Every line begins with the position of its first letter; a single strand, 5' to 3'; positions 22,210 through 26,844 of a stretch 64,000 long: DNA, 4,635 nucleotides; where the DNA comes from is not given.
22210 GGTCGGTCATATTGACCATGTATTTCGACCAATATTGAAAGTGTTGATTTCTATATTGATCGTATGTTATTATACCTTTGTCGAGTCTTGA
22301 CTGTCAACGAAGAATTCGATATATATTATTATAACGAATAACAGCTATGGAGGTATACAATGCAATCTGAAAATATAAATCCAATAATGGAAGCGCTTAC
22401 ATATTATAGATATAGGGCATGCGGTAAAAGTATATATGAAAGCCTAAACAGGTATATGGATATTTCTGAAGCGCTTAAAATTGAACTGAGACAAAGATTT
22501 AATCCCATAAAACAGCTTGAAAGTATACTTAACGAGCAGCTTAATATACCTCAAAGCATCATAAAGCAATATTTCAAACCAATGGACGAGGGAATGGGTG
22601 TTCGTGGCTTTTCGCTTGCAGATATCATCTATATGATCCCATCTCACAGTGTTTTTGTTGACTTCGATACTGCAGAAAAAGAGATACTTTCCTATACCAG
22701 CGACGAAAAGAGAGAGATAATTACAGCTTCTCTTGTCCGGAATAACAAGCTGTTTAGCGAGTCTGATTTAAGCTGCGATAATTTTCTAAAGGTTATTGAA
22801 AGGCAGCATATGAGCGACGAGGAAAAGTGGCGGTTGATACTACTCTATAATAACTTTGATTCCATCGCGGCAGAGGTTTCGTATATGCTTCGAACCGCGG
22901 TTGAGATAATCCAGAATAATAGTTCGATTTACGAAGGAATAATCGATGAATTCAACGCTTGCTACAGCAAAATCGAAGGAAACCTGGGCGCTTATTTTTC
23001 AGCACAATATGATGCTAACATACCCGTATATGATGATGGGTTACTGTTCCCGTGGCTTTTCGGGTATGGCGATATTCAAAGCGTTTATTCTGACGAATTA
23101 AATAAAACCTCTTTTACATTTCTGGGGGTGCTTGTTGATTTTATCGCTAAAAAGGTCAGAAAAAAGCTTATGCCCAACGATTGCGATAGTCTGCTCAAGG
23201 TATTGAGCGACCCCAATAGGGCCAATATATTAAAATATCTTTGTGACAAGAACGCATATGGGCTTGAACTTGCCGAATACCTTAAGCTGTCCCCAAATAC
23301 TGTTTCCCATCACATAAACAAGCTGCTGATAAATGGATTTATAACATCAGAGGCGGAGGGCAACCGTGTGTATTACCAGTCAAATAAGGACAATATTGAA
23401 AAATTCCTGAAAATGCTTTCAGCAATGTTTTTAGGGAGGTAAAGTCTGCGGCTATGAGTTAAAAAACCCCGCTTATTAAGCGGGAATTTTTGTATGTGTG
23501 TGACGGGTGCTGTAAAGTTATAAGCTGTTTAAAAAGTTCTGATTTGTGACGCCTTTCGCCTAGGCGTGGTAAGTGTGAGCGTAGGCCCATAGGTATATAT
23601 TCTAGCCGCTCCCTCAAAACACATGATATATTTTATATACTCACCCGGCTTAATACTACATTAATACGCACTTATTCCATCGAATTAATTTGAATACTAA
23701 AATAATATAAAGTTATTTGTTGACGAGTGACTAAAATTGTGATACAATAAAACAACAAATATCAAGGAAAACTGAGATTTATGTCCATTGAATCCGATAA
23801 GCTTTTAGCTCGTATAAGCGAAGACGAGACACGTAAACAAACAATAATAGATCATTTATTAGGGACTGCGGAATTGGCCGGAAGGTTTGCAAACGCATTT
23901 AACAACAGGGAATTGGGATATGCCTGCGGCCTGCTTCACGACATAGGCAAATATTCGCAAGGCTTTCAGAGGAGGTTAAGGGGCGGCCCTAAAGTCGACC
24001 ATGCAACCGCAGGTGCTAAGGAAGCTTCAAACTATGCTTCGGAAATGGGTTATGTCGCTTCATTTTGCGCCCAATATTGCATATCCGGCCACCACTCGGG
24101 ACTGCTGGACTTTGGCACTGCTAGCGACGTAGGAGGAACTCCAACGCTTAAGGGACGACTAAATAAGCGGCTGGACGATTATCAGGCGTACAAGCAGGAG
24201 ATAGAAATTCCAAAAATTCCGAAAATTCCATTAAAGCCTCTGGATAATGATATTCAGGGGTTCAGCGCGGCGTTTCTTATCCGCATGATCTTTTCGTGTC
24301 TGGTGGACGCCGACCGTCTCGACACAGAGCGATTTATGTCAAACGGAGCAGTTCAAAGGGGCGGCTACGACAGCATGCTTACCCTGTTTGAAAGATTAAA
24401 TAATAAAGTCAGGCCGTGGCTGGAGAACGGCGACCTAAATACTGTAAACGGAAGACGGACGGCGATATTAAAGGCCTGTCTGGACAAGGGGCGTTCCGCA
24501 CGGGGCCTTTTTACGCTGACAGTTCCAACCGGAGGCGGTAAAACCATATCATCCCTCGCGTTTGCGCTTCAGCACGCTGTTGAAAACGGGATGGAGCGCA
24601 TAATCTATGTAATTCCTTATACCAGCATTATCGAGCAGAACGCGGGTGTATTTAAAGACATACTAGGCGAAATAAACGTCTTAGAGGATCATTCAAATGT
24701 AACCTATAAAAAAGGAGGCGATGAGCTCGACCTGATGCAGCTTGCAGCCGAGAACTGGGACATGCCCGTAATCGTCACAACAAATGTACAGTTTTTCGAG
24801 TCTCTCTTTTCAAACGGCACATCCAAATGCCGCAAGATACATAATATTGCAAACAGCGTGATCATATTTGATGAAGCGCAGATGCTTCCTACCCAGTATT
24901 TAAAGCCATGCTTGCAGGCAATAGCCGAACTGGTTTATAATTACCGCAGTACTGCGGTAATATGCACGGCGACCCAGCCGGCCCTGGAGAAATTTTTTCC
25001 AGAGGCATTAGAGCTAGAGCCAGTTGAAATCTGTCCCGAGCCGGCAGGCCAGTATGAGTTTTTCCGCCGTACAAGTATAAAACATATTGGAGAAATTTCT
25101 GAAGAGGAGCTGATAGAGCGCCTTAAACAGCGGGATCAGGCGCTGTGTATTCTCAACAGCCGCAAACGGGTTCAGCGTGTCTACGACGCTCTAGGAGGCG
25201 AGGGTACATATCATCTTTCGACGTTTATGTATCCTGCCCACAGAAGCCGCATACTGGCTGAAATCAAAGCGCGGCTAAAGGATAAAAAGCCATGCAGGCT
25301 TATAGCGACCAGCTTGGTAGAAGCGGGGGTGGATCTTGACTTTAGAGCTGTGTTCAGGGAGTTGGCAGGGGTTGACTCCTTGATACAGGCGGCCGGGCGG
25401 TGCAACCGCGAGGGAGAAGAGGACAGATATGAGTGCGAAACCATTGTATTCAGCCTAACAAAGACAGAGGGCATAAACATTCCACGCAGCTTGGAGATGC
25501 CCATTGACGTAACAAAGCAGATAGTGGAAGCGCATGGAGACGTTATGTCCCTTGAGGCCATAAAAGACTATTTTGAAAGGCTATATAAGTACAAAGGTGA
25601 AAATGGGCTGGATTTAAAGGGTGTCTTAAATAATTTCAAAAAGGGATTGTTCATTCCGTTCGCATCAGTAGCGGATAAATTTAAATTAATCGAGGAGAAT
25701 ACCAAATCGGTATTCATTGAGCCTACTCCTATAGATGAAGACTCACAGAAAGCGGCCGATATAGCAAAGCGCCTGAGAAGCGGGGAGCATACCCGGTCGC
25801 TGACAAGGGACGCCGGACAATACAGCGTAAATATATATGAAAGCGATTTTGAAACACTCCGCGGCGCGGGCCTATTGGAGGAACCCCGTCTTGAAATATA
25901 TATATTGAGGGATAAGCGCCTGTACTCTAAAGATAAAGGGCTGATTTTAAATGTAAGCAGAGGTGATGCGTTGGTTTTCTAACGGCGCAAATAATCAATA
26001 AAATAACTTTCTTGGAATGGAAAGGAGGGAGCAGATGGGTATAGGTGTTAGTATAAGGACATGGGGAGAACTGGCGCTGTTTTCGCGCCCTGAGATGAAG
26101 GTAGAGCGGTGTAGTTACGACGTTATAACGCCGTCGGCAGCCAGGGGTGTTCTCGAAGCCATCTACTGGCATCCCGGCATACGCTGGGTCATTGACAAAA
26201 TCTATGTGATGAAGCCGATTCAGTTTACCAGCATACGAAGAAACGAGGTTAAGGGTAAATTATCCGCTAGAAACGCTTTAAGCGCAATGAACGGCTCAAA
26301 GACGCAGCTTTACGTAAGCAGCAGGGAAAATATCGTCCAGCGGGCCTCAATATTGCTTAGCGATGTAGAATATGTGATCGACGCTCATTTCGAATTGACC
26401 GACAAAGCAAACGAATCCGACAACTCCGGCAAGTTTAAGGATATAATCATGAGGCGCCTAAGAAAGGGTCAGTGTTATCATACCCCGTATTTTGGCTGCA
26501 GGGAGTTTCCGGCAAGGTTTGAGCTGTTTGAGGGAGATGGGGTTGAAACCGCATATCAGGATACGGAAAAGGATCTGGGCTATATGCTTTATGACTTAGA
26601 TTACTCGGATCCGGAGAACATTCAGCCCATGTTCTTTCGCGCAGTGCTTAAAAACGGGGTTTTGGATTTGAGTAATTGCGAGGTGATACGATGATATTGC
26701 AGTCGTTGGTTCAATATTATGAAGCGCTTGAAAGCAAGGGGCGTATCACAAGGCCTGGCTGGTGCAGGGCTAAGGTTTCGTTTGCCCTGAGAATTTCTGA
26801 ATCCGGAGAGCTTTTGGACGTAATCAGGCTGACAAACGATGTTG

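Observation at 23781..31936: Complete type I-C cas operon with no detectable CRISPR array on either flank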

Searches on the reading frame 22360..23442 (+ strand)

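Call 5: search_protein_families(library=ncbifam, proteins=[window:22360-23442:+])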
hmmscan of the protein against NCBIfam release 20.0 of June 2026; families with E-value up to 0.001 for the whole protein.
window:22360-23442:+ (360 aa): 9 families
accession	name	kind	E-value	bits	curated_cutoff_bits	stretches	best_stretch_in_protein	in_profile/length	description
NF033788.1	HTH_metalloreg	subfamily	5.6e-17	61.3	55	1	277-349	3-76/77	metalloregulator ArsR/SmtB family transcription factor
NF033789.1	repress_SdpR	subfamily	1.4e-12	47.4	100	1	279-354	2-77/79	autorepressor SdpR family transcription factor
NF041413.1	ArsR_Rv2640c_fam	equivalog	2.1e-11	44.3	155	1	279-354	36-114/118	Rv2640c family ArsR-like transcriptional regulator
NF047906.1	CdPbTransRegCmtR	equivalog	3.7e-10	39.6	150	1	278-356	14-92/104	Cd(II)/Pb(II)-sensing metalloregulatory transcriptional regulator CmtR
NF045707.1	Dbac_1936_reg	equivalog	1.1e-08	34.9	115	1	277-355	9-87/99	ArsR/SmtB-type metalloregulator TsoR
NF052532.1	TransRegPagRBaca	equivalog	7.9e-08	32.3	170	1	261-354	4-96/99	transcriptional repressor PagR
NF053755.1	MsvR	equivalog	0.0005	19.8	220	1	279-333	7-61/236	transcriptional factor MsvR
NF040642.1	sulf_sens_BigR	equivalog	0.00089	19.3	155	0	273-357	8-92/95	sulfite-sensing transcriptional repressor BigR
NF053606.1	Sta1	subfamily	0.00093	19.3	80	0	288-336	23-76/100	Sta1 family transcriptional regulator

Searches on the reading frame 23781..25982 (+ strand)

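Call 5: search_protein_families(library=ncbifam, proteins=[window:23781-25982:+])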
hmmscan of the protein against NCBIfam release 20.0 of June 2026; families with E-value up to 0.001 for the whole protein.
window:23781-25982:+ (733 aa): 9 families
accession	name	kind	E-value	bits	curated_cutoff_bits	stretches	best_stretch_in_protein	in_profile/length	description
TIGR01587.1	cas3_core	equivalog_domain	5.2e-37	127.8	102.45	1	245-570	3-344/358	CRISPR-associated helicase Cas3'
TIGR02621.3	cas3_GSU0051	exception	3.6e-31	108.8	400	1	442-549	262-377/854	type I-G CRISPR-associated helicase/endonuclease Cas3g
TIGR01596.1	cas3_HD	equivalog_domain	1.3e-26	93.7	43.45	1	24-182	3-177/178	CRISPR-associated endonuclease Cas3''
TIGR00277.1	HDIG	domain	2.2e-08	33.9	27.6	1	19-86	2-69/84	HDIG domain-containing metalloprotein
TIGR04095.1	dnd_restrict_1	equivalog_domain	2e-07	30.4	600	1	240-376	25-152/451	DNA phosphorothioation system restriction enzyme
NF007248.0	PRK09694.1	equivalog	1.6e-06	26.4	569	0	506-551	624-669/878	CRISPR-associated helicase/endonuclease Cas3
TIGR02562.1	cas3_yersinia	equivalog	6.1e-06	24.3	565.95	0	47-72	117-145/1110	type I-F CRISPR-associated helicase Cas3f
NF002895.0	PRK03381.1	equivalog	0.00036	18.7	631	1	18-94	418-483/782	[protein-PII] uridylyltransferase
NF008394.0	PRK11192.1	equivalog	0.00082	18.3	507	0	227-520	27-314/441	ATP-dependent RNA helicase SrmB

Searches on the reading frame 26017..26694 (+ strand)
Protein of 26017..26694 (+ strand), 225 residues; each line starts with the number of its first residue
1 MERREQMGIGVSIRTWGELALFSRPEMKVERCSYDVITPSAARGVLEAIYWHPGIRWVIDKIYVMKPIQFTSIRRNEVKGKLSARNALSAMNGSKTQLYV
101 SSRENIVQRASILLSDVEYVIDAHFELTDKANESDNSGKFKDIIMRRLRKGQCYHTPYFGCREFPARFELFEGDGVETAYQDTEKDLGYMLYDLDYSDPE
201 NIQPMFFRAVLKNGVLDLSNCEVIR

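Call 5: search_protein_families(library=ncbifam, proteins=[window:26017-26694:+])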
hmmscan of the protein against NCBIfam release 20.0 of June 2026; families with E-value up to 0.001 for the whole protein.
window:26017-26694:+ (225 aa): 2 families
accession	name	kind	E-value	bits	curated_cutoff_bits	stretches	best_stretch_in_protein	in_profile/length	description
TIGR01876.1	cas_Cas5d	exception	3.8e-51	174.1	85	1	14-220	2-196/203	type I-C CRISPR-associated protein Cas5c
TIGR02593.1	CRISPR_cas5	subfamily_domain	1.3e-13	50.5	17.8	1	12-52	3-43/43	CRISPR-associated protein Cas5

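Call 56: search_solved_structures(query=window:26017-26694:+, show_alignments=2)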
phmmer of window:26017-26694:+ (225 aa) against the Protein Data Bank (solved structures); distinct sequences matched with E-value up to 0.001: 11.
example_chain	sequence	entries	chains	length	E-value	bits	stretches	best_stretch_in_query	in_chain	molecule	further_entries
8dex_A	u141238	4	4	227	3.7e-71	242.3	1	9-216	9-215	pre-crRNA processing endonuclease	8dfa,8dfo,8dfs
7kha_A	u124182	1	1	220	4.7e-71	242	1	10-216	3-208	CRISPR-associated protein, CT1134 family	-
8dej_A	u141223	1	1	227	3e-70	239.3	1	9-216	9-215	pre-crRNA processing endonuclease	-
3vzi_A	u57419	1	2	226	1.4e-66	227.3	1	7-216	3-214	Crispr-associated protein Cas5, dvulg subtype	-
3kg4_A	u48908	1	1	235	3.5e-61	209.7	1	11-218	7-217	Uncharacterized protein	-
8g9t_N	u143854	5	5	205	4.6e-55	189.7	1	16-217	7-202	Cas5 | pre-crRNA processing endonuclease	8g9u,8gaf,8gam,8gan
8g9s_N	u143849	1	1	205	1.2e-54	188.3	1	16-217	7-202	Cas5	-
9w6c_A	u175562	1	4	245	1.7e-16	63.7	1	12-72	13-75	crRNA processing protein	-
4f3m_A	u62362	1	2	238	2.2e-16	63.2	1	11-72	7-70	BH0337 protein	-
3vzh_A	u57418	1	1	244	2.7e-11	46.6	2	13-70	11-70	Putative uncharacterized protein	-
4r0j_A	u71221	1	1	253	9.7e-10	41.5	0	113-224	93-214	Uncharacterized protein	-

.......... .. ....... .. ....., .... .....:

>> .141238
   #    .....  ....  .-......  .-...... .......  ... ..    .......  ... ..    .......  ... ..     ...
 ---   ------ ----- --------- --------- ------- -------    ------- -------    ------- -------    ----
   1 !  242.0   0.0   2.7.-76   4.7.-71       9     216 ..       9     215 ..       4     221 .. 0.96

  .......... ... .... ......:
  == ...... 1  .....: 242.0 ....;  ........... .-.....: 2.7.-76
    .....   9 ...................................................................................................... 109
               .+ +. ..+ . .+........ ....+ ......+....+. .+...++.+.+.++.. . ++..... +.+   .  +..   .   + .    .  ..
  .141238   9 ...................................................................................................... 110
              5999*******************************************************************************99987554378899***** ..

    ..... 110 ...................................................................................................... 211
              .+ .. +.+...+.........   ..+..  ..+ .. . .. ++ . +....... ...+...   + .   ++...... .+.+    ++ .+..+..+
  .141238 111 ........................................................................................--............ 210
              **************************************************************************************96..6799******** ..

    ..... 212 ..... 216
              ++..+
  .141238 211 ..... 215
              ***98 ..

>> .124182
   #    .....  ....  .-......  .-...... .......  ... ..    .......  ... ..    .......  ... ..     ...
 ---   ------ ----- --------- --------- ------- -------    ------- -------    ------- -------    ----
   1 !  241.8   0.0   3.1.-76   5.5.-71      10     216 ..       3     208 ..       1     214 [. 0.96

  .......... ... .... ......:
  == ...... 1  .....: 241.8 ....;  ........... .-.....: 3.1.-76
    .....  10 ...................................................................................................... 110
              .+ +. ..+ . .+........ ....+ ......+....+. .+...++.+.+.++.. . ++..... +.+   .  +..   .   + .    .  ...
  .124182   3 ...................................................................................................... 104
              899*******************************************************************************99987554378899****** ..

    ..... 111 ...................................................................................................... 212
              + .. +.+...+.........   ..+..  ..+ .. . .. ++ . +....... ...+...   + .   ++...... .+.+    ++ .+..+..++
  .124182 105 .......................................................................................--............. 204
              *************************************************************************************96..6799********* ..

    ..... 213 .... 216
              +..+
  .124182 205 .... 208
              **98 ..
